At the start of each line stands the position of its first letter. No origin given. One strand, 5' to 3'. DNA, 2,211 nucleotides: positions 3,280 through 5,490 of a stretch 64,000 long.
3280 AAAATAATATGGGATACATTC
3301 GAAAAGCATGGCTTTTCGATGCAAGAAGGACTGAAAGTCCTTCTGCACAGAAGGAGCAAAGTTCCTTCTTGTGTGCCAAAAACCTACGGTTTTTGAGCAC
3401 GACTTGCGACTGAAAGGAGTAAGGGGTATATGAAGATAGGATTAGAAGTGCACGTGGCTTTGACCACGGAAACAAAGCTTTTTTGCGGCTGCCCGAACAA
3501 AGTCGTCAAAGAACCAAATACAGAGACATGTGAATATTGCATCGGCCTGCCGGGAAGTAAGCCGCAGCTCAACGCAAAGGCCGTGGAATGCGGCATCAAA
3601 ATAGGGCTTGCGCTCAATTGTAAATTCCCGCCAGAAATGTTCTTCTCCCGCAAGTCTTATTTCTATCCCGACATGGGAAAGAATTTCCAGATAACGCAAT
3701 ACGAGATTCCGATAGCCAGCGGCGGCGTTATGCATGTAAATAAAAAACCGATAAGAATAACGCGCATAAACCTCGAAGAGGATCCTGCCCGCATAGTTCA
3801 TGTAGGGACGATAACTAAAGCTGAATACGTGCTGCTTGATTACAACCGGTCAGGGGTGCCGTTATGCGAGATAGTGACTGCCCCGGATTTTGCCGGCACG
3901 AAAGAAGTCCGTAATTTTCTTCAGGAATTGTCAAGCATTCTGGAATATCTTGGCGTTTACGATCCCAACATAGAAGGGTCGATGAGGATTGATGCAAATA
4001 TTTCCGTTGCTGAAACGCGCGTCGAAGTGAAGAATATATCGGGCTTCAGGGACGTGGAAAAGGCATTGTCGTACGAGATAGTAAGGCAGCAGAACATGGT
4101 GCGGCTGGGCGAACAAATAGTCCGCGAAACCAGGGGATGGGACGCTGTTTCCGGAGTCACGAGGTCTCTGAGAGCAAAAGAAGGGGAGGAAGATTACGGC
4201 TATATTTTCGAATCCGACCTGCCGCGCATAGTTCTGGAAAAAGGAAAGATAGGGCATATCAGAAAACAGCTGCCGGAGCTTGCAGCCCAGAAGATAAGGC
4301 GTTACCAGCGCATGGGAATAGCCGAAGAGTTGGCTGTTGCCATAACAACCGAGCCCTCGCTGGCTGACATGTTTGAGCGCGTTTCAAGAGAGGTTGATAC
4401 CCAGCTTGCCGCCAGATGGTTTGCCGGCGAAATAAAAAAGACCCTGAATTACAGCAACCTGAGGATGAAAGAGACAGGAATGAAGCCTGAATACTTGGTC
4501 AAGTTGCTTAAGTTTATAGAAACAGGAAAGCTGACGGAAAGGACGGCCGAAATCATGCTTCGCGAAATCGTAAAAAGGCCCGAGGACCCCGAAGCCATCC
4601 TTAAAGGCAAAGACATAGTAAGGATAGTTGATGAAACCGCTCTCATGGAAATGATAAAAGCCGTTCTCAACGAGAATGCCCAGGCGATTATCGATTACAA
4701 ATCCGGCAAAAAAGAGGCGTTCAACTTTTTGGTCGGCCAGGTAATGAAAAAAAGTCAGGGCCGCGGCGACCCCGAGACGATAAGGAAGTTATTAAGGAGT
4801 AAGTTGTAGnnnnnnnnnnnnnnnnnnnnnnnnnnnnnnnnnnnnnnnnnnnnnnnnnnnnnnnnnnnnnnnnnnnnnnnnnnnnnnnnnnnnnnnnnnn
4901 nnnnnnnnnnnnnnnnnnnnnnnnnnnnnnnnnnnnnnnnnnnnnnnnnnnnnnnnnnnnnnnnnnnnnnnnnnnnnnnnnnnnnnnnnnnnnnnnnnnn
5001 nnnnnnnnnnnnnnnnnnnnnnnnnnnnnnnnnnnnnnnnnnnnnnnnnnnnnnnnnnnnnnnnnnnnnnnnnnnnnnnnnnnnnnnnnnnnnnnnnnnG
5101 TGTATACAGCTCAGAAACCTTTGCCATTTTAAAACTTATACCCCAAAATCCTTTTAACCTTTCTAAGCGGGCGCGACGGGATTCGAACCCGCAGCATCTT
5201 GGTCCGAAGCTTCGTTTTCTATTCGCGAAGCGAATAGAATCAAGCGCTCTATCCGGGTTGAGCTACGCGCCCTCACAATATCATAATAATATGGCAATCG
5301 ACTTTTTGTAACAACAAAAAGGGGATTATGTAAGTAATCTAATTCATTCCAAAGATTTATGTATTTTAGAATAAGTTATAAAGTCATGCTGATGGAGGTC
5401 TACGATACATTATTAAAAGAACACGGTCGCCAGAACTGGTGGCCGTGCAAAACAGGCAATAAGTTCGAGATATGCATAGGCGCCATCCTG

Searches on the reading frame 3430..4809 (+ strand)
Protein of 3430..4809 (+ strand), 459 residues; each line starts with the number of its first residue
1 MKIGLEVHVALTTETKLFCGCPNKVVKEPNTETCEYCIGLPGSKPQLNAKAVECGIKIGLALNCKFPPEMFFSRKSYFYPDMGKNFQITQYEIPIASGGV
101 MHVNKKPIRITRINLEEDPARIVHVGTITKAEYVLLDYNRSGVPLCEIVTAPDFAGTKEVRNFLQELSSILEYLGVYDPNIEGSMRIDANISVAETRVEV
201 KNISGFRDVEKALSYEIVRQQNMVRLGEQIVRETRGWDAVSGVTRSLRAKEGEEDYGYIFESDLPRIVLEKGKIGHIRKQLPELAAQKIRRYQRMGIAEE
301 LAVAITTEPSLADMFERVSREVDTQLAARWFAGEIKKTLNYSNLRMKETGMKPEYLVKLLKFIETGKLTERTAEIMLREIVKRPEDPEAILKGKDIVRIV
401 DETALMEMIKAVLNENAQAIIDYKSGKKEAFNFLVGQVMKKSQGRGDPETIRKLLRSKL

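Call 51: find_encoding_contigs(protein=window:3430-4809:+, flank=10000, max_places=3)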
Protein window:3430-4809:+ (459 aa): 4 contigs read that carry it; 3 places shown.
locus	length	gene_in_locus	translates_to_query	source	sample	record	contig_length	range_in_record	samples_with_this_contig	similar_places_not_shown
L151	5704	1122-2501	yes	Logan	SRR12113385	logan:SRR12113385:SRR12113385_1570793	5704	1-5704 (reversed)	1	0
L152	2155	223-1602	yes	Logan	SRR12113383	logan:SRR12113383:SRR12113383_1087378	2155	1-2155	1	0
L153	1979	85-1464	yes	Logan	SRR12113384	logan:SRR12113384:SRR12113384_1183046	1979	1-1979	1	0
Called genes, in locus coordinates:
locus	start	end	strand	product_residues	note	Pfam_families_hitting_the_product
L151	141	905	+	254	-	PF00459:Inositol_P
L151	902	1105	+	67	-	-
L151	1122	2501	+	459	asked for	PF02934:GatB_N, PF02637:GatB_Yqey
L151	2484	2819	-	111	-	-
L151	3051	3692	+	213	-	PF00730:HhH-GPD, PF00633:HHH (weak)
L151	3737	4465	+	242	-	PF02535:Zip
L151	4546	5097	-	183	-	-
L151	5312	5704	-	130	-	?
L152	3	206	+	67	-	?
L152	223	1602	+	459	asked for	PF02934:GatB_N, PF02637:GatB_Yqey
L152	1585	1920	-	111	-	-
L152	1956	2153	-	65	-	?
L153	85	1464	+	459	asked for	PF02934:GatB_N, PF02637:GatB_Yqey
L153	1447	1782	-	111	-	-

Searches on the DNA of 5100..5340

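Call 96: search_rna_families(source=window, start=5100, end=5340, threshold=gathering, show_alignments=1)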
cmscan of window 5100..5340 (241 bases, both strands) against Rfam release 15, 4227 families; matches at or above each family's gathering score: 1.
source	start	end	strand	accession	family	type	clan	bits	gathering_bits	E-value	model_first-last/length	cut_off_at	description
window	5168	5272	-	RF00005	tRNA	Gene; tRNA;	CL00001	50.5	29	2.7e-10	1-71/71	no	tRNA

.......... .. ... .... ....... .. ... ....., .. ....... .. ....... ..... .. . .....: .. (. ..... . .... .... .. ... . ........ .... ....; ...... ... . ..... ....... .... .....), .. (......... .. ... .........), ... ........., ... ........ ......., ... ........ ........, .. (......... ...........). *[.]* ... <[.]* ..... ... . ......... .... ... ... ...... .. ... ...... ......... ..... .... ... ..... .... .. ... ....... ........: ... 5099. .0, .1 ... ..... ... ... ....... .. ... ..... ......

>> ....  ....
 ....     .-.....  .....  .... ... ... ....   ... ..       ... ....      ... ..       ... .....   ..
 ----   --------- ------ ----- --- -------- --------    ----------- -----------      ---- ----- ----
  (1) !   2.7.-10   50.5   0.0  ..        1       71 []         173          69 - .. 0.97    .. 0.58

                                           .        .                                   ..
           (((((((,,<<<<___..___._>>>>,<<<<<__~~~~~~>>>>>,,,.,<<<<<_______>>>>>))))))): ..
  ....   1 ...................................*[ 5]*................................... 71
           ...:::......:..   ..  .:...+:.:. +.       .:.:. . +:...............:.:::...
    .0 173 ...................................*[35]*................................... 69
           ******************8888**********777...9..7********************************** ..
